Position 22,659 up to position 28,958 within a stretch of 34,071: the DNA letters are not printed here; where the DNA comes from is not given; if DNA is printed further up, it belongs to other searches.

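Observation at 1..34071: Colinear FAAL/ACAD-primed PKS-NRPS lipopeptide-type assembly line that I cannot assign to a known pathway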

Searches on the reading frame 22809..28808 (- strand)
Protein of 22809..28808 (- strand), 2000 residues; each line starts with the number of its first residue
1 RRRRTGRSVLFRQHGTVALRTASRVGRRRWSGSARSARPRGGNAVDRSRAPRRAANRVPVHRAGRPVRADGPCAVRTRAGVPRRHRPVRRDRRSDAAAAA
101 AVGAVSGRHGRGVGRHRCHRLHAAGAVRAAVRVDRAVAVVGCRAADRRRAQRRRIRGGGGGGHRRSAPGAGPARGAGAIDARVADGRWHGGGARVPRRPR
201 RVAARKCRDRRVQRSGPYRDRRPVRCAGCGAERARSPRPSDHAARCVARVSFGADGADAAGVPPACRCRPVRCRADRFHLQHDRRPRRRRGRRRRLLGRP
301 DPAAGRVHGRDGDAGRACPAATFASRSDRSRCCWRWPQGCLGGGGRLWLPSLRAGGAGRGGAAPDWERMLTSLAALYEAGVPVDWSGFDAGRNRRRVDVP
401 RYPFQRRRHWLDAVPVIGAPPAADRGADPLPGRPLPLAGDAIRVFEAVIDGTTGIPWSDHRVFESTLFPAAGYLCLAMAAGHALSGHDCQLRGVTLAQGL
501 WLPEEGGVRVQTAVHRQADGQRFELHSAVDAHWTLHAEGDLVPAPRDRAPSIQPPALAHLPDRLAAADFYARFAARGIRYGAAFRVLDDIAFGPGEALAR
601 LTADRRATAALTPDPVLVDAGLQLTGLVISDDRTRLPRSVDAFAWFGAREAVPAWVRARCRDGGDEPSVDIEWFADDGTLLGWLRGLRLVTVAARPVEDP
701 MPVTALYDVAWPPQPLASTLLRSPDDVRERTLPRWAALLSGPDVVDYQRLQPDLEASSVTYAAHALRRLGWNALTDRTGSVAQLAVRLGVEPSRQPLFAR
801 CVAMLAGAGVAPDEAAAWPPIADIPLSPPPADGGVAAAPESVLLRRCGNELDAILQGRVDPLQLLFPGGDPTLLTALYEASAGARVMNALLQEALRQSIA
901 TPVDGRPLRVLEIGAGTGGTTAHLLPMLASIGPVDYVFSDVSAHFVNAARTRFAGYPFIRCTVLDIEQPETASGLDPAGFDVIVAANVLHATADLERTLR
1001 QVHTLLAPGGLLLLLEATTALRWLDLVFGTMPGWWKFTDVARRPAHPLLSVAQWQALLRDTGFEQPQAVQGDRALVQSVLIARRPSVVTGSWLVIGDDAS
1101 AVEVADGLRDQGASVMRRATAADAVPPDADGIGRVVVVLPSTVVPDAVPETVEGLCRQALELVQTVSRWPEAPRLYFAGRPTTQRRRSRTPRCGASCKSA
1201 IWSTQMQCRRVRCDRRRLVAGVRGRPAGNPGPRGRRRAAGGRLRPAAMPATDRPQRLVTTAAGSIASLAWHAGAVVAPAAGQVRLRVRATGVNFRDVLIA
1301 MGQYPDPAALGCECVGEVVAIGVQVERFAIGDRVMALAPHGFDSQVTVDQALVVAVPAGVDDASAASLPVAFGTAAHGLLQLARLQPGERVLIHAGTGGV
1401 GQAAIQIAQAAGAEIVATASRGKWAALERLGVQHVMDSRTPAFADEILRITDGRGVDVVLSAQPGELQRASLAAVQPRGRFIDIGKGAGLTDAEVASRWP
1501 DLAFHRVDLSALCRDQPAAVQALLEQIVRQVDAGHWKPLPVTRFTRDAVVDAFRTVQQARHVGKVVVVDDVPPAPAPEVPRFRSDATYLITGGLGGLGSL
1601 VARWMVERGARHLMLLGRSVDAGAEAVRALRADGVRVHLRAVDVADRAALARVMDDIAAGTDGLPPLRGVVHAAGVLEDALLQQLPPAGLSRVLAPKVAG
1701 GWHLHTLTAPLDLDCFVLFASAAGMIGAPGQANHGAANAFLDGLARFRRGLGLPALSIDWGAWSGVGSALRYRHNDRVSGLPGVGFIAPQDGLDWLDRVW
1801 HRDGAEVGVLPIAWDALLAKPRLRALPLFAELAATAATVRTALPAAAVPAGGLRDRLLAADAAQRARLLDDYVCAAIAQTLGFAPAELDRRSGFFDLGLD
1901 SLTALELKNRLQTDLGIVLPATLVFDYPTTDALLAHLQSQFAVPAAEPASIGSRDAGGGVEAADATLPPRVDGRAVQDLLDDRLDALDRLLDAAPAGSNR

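Call 5: search_protein_families(library=pfam, proteins=[window:22809-28808:-], max_evalue=0.00001)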
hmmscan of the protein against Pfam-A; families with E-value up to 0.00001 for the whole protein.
window:22809-28808:- (2000 aa): 13 families
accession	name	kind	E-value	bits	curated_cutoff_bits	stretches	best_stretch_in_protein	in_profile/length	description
PF08659.16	KR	-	5.2e-64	215.9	22.6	1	1586-1764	1-179/180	KR domain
PF08242.18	Methyltransf_12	-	4.4e-23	82.3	30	1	911-1012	1-98/98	Methyltransferase domain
PF13602.12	ADH_zinc_N_2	-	3.1e-22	80.4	27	1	1430-1567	1-134/134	Zinc-binding dehydrogenase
PF14765.12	PS-DH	-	1.7e-19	70.4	23.7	1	553-696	6-163/166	Polyketide synthase dehydratase N-terminal domain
PF00107.32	ADH_zinc_N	-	9.3e-18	64.9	31.8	1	1399-1527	1-127/129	Zinc-binding dehydrogenase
PF21089.3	PKS_DH_N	-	8.2e-17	61.5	27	1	429-527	2-102/103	Polyketide synthase dehydratase domain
PF13489.12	Methyltransf_23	-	9.3e-16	58.4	27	1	899-1064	13-160/164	Methyltransferase domain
PF00550.31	PP-binding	-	2e-15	57.2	20.8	1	1871-1937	1-67/67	Phosphopantetheine attachment site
PF13649.12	Methyltransf_25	-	7.8e-13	49.4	27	1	910-1010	1-97/97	Methyltransferase domain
PF08240.17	ADH_N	-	1.5e-12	48.2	23.5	1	1280-1335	2-61/104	Alcohol dehydrogenase GroES-like domain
PF00106.31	adh_short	-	8.7e-12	45.4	26.6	1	1588-1746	3-161/195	short chain dehydrogenase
PF08241.18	Methyltransf_11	-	2.2e-11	44.7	21.2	1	911-1013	1-94/95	Methyltransferase domain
PF13847.12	Methyltransf_31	-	1.1e-09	38.5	27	1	908-1018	5-113/145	Methyltransferase domain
